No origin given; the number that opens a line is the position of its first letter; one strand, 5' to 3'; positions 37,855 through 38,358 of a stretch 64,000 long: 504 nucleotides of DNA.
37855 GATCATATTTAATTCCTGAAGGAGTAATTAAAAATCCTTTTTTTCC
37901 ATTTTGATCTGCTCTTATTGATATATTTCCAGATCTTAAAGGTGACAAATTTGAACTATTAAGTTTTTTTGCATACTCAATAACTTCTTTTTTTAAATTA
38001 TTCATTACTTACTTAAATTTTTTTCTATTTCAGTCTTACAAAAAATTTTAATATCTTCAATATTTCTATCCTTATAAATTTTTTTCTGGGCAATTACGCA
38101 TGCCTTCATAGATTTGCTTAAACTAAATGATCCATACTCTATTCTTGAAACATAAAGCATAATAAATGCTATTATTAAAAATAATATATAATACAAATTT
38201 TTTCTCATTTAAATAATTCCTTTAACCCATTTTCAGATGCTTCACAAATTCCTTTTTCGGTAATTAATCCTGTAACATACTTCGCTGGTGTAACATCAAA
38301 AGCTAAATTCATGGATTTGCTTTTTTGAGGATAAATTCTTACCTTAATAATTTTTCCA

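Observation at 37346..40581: MTA-recycling operon with two unassigned inserted genes and an ambiguous third step (MtnB dehydratase or DHAP-shunt aldolase)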

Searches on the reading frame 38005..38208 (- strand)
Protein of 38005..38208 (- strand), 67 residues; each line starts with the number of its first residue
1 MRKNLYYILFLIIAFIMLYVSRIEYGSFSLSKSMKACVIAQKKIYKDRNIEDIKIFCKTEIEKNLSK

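Call 3: search_protein_families(library=pfam, proteins=[window:38005-38208:-], max_evalue=0.01)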
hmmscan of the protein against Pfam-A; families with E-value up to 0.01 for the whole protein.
window:38005-38208:- (67 aa): 0 families

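Call 4: search_protein_families(library=ncbifam, proteins=[window:38005-38208:-], max_evalue=0.01)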
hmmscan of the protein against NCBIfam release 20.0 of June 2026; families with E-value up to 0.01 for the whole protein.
window:38005-38208:- (67 aa): 0 families

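Call 31: find_homologous_proteins(query=A1, max_evalue=0.001)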
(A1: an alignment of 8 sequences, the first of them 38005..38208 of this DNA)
Query A1 (8 sequences) (67 aa, profile of the alignment): 396 proteins with E <= 0.001 among 480 candidates; the best 120 are listed.
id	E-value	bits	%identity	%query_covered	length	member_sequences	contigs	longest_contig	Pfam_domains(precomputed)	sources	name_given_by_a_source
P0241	1.3e-32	129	82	100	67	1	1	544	-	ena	-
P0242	1.5e-32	129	82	100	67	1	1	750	-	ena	-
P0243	1.7e-32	129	82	100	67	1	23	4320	-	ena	-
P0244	1.9e-32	129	82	100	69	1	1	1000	-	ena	-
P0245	2.5e-32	128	82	100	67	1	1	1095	-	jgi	-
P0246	2.6e-32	128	81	100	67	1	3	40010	-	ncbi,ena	-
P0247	2.7e-32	128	96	100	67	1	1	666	-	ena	-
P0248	2.7e-32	128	81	100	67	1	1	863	-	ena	-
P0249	2.7e-32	128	82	100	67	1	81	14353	-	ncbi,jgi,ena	jgi:hypothetical protein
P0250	3.0e-32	128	97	100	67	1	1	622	-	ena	-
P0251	3.1e-32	128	94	100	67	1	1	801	-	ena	-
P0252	3.3e-32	128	82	100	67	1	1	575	-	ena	-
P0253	3.5e-32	128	79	100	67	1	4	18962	-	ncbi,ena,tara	tara:strand:- start:347 stop:550 length:204 start_codon:yes stop_codon:yes gene_type:complete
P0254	3.5e-32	128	81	100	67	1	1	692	-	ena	-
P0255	3.7e-32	128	81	100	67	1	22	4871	-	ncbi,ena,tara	tara:strand:+ start:120 stop:323 length:204 start_codon:yes stop_codon:yes gene_type:complete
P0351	1.3e-23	100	60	97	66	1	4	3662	-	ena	-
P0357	1.8e-22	97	55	100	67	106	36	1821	-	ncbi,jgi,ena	-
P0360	3.3e-22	96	33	94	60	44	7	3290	-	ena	-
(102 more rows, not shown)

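Call 74: predict_structure(alignment_id=A3)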
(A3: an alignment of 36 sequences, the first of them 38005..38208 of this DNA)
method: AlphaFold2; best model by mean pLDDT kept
length: 67 residues; sequences in the alignment: 36
mean_pLDDT: 86.3   pTM: 0.53
mean pLDDT of the five models: 86.3, 85.2, 84.9, 84.2, 82.0
residues with pLDDT >= 90: 36; 70-90: 23; 50-70: 8; < 50: 0
segments of 3 or more residues with pLDDT < 50: none
pLDDT, mean of each block of 10 residues (from residue 1): 83 92 72 91 92 94 77
secondary structure, 60 per line:
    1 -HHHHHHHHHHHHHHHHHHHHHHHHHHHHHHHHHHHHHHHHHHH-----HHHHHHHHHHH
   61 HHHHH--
elements in order: H2-44 H50-65

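Call 84: fold_search(model_id=the predicted structure, library=pdb)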
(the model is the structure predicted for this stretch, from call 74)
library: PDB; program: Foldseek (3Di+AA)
matches with E <= 10: 34; with E <= 0.001: 0
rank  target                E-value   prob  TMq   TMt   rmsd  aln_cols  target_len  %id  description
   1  8fzy_G                1.7e+00  0.87  0.52  0.22   0.6        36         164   19  Bacteroides spp. Ntox15 domain type VI secretion system effector Tde1 (released 2023-07-05)
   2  8fzy_C                1.8e+00  0.85  0.47  0.17   0.6        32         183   22  Bacteroides spp. Ntox15 domain type VI secretion system effector Tde1 (released 2023-07-05)
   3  8g0k_C                2.2e+00  0.66  0.40  0.24   0.9        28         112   18  Bacteroides multispecies type VI secretion system Ntox15 domain effector and immunity Tde1/Tdi1 (released 2023-07-05)
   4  8g0k_A                2.8e+00  0.51  0.45  0.24   1.6        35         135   14  Bacteroides multispecies type VI secretion system Ntox15 domain effector and immunity Tde1/Tdi1 (released 2023-07-05)
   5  7by2_B                3.0e+00  0.18  0.41  0.24  11.1        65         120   15  Toxin-antitoxin complex from Klebsiella pneumoniae (released 2021-04-28)
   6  8fzy_B                3.2e+00  0.72  0.52  0.20   0.7        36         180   19  Bacteroides spp. Ntox15 domain type VI secretion system effector Tde1 (released 2023-07-05)
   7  5zbb_D                4.2e+00  0.33  0.53  0.45   2.3        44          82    9  Crystal structure of Rtt109-Asf1-H3-H4 complex (released 2018-07-25)
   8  8fzy_A                4.5e+00  0.47  0.50  0.19   1.1        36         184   19  Bacteroides spp. Ntox15 domain type VI secretion system effector Tde1 (released 2023-07-05)
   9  5zba_D                4.5e+00  0.30  0.50  0.42   2.3        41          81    7  Crystal structure of Rtt109-Asf1-H3-H4-CoA complex (released 2018-07-25)
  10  1p3q_Q                4.5e+00  0.28  0.44  0.63   2.9        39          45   15  Mechanism of Ubiquitin Recognition by the CUE Domain of VPS9 (released 2003-06-24)
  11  2rtu_MODEL_1_A        5.2e+00  0.14  0.36  0.29   2.1        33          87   15  Solution structure of oxidized human HMGB1 A box (released 2014-03-05)
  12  7yoz_F                5.6e+00  0.28  0.54  0.51   2.1        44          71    4  Cryo-EM structure of human subnucleosome (intermediate form) (released 2022-11-16)
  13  2yfv_B                5.6e+00  0.25  0.56  0.51   2.5        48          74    6  The heterotrimeric complex of Kluyveromyces lactis Scm3, Cse4 and H4 (released 2011-05-25)
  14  1id3_F                5.6e+00  0.20  0.47  0.38   2.6        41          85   10  CRYSTAL STRUCTURE OF THE YEAST NUCLEOSOME CORE PARTICLE REVEALS FUNDAMENTAL DIFFERENCES IN INTER-NUCLEOSOME INTERACTIO (released 2001-09-28)
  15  4kud_B                5.6e+00  0.20  0.48  0.38   2.5        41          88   10  Crystal structure of N-terminal acetylated Sir3 BAH domain D205N mutant in complex with yeast nucleosome core particle (released 2013-08-07)
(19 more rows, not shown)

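Call 86: find_encoding_contigs(protein=P0357, flank=2500, max_places=4)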
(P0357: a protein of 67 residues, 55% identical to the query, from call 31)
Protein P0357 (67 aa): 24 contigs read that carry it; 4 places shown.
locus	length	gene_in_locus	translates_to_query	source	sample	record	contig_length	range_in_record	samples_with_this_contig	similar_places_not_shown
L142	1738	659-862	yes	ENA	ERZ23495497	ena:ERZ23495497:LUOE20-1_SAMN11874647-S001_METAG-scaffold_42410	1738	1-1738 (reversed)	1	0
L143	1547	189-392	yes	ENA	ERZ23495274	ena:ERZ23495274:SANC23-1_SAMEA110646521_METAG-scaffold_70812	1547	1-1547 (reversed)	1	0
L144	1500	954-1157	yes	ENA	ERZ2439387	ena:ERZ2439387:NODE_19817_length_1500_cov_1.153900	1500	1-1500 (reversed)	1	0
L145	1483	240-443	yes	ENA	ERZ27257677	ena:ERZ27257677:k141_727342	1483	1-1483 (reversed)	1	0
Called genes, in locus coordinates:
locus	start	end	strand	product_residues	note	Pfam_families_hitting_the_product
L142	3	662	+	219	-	?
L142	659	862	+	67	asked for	-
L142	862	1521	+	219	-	PF00596:Aldolase_II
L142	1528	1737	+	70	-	?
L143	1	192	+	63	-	?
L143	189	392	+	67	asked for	-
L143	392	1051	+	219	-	PF00596:Aldolase_II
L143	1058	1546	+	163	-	?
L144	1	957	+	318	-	?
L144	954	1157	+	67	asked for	-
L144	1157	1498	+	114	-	?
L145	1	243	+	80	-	?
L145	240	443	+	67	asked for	-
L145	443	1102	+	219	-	PF00596:Aldolase_II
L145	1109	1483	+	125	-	?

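Call 87: find_encoding_contigs(protein=P0360, flank=2500, max_places=4)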
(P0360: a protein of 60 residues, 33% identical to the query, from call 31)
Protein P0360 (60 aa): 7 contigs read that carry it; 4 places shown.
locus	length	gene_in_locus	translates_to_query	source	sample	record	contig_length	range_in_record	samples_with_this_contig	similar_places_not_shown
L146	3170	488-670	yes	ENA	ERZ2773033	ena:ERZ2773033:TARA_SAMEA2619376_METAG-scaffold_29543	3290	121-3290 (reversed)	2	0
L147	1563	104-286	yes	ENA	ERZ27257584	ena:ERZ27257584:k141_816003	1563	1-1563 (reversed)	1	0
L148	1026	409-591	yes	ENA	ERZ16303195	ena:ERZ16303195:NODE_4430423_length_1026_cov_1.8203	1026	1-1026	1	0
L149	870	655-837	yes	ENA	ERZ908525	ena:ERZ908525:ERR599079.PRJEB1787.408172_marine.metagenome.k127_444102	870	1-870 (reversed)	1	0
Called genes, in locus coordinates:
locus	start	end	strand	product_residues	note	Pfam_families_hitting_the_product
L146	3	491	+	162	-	?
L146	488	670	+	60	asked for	-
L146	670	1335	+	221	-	PF00596:Aldolase_II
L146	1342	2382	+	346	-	PF02675:AdoMet_dc, PF17284:Spermine_synt_N (weak), PF01564:Spermine_synth, PF03602:Cons_hypoth95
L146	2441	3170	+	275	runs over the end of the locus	PF00497:SBP_bac_3, PF10613:Lig_chan-Glu_bd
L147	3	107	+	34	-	?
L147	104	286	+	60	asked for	-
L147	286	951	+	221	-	PF00596:Aldolase_II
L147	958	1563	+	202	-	?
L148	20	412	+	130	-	PF01008:IF-2B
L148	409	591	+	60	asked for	-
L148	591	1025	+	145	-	?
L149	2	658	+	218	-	?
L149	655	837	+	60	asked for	-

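Call 88: find_encoding_contigs(protein=P0351, flank=2500, max_places=3)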
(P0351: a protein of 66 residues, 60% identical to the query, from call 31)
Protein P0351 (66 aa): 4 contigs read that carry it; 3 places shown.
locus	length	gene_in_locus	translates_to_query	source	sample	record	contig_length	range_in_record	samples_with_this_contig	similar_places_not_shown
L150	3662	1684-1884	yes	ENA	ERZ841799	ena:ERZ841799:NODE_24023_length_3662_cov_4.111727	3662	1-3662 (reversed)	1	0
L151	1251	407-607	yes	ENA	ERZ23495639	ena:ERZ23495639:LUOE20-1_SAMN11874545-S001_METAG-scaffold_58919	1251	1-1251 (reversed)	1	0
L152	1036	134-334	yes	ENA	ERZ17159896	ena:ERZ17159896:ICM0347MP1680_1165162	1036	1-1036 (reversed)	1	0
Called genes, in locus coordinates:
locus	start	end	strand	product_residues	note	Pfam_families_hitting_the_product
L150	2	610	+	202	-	?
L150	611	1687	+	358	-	PF01008:IF-2B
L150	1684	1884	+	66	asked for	-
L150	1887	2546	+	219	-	PF00596:Aldolase_II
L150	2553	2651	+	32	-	-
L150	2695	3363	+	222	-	PF00324:AA_permease, PF13520:AA_permease_2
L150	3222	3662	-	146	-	?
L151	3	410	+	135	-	?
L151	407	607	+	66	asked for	-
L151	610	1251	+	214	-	?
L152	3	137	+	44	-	?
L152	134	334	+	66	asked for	-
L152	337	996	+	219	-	PF00596:Aldolase_II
